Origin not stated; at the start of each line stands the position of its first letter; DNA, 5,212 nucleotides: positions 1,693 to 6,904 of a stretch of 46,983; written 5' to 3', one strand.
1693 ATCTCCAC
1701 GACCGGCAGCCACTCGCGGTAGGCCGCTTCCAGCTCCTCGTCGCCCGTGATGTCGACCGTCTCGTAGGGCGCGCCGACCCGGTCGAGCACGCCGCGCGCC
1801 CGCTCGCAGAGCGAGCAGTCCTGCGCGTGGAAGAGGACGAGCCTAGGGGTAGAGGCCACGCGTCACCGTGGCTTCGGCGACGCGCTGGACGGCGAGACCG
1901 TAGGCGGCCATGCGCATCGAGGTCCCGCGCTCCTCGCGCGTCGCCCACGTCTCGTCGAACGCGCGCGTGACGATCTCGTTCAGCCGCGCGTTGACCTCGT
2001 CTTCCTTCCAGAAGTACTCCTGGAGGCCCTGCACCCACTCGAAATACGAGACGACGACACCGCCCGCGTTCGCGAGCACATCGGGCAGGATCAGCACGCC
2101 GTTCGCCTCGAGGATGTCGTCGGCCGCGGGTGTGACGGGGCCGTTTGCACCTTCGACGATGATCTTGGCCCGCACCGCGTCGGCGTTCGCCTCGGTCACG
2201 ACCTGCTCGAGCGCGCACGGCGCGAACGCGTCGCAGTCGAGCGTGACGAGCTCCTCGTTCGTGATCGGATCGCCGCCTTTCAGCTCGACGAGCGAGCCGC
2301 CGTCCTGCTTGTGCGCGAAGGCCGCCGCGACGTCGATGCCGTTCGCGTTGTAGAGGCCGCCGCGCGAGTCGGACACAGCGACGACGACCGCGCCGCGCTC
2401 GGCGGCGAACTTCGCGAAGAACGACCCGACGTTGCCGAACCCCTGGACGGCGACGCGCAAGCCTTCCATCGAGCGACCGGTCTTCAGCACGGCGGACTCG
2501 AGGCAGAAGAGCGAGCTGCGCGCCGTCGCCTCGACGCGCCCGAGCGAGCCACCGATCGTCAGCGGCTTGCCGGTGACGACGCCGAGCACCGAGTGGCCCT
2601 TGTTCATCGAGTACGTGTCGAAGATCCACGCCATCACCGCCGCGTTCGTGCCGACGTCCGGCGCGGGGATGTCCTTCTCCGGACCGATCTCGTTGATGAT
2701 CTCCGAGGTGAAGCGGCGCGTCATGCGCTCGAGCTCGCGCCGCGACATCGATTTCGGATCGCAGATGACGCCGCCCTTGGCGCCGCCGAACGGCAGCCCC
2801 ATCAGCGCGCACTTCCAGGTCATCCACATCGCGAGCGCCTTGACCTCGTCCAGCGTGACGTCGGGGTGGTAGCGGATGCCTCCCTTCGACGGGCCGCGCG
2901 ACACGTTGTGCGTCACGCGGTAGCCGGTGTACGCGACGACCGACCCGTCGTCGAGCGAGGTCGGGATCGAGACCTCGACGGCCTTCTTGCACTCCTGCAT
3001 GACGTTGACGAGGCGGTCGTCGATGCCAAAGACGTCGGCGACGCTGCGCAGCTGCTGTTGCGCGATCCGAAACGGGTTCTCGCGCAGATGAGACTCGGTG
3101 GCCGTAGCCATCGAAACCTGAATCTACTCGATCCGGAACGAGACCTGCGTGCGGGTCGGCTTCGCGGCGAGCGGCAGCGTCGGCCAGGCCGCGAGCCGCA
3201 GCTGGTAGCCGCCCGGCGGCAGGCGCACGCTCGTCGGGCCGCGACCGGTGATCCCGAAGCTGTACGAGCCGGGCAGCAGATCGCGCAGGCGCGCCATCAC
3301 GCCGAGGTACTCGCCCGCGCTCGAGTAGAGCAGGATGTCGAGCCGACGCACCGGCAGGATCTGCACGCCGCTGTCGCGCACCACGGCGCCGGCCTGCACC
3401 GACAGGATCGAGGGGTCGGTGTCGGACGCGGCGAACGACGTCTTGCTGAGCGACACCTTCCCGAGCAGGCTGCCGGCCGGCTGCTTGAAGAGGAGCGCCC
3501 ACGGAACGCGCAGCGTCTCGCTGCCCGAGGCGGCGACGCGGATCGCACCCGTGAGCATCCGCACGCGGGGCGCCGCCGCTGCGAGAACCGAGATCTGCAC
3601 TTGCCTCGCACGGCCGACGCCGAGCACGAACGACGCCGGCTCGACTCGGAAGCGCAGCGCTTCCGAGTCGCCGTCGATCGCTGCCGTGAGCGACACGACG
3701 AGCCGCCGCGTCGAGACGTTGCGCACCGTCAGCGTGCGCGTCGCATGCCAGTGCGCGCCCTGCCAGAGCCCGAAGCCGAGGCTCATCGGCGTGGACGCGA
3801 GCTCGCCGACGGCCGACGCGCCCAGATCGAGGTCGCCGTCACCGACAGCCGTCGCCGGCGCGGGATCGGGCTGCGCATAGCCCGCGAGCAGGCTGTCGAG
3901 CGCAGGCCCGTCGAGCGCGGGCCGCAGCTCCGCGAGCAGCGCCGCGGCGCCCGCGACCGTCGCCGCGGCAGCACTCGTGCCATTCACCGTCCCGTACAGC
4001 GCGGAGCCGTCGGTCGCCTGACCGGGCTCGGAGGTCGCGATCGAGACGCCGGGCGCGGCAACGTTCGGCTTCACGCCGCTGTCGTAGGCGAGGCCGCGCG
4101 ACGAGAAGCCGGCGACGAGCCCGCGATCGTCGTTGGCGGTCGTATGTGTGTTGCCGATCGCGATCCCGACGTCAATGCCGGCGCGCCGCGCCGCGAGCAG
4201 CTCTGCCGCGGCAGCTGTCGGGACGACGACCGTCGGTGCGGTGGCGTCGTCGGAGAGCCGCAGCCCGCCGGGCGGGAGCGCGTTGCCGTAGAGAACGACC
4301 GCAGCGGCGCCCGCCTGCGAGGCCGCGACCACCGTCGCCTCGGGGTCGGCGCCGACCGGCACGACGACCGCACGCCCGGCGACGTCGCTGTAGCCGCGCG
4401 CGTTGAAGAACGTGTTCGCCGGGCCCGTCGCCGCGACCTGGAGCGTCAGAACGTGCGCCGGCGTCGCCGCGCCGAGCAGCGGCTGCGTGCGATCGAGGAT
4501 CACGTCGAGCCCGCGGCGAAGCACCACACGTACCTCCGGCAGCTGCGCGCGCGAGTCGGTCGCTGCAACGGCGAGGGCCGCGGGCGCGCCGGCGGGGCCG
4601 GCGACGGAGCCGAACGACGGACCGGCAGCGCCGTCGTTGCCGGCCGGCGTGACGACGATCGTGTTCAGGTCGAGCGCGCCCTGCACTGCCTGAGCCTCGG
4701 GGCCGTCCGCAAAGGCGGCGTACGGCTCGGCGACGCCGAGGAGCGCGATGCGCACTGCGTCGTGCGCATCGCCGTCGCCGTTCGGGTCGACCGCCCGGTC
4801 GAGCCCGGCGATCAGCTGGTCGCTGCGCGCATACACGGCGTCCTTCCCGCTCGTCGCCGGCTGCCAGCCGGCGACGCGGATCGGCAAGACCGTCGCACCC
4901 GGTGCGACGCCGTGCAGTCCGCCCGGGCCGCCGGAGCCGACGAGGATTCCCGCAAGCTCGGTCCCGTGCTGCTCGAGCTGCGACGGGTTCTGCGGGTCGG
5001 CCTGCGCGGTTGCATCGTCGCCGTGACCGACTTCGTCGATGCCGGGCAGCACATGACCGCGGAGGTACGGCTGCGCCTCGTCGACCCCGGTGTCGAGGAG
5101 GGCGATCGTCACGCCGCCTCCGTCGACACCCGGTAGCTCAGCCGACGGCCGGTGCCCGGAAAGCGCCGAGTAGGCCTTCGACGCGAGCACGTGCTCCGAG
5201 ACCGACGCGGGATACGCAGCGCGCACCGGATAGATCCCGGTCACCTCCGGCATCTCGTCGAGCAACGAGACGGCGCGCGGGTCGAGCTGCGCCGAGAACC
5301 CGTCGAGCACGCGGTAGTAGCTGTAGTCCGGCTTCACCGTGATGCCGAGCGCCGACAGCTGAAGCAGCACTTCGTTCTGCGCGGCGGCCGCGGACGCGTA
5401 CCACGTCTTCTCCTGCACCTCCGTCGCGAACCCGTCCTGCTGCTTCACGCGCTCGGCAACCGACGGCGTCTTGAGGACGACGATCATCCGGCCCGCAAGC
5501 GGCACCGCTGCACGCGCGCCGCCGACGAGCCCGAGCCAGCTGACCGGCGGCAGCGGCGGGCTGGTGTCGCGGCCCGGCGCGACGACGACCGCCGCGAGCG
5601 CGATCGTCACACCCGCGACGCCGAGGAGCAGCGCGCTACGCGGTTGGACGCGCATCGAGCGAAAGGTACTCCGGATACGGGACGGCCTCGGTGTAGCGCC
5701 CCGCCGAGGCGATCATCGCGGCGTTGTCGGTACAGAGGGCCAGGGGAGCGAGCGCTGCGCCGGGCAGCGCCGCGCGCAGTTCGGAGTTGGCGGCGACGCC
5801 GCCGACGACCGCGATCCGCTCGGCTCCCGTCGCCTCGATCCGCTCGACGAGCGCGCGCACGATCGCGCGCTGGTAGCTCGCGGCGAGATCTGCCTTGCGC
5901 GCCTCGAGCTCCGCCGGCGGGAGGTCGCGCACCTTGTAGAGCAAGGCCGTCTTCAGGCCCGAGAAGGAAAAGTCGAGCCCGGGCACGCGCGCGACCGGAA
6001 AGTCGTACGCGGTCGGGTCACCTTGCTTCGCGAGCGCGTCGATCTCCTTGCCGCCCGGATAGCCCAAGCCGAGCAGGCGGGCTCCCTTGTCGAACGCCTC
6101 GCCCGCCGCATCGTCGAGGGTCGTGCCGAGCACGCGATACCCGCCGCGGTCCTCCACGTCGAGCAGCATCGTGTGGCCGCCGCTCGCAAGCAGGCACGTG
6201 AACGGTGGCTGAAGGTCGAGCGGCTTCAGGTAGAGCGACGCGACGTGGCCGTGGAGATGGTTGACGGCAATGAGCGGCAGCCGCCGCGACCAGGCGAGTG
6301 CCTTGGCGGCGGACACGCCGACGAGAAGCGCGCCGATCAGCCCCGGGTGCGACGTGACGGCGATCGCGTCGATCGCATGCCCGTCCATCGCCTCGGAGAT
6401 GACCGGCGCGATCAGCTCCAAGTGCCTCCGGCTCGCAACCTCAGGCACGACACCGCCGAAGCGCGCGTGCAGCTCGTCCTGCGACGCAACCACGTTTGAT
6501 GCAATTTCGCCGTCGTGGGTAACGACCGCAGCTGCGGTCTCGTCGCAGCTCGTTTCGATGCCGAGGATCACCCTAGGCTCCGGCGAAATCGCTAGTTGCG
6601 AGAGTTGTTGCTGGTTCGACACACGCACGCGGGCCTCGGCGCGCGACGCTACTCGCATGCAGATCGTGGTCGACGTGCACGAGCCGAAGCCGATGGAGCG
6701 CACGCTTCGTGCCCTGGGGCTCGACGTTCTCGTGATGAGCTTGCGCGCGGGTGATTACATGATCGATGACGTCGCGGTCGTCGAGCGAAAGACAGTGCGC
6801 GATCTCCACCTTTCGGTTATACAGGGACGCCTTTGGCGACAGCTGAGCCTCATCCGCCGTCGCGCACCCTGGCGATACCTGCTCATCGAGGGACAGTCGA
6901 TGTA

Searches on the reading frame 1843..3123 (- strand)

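Call 42: search_protein_families(library=pfam, proteins=[window:1843-3123:-], max_evalue=0.0001)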
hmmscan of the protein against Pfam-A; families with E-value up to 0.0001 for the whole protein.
window:1843-3123:- (426 aa): 2 families
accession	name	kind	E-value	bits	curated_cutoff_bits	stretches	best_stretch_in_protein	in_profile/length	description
PF00208.27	ELFV_dehydrog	-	5.1e-79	265.8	23.4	1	191-423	1-241/241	Glutamate/Leucine/Phenylalanine/Valine dehydrogenase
PF02812.23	ELFV_dehydrog_N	-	9.4e-57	190.7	25.3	1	47-172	3-128/129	Glu/Leu/Phe/Val dehydrogenase, dimerisation domain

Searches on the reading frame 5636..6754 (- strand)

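Call 42: search_protein_families(library=pfam, proteins=[window:5636-6754:-], max_evalue=0.0001)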
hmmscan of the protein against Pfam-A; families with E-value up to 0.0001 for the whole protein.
window:5636-6754:- (372 aa): 1 family
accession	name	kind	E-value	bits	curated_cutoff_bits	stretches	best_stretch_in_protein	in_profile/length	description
PF00814.31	TsaD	-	3.2e-80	270.1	24.8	1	83-349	1-263/264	tRNA N6-adenosine threonylcarbamoyltransferase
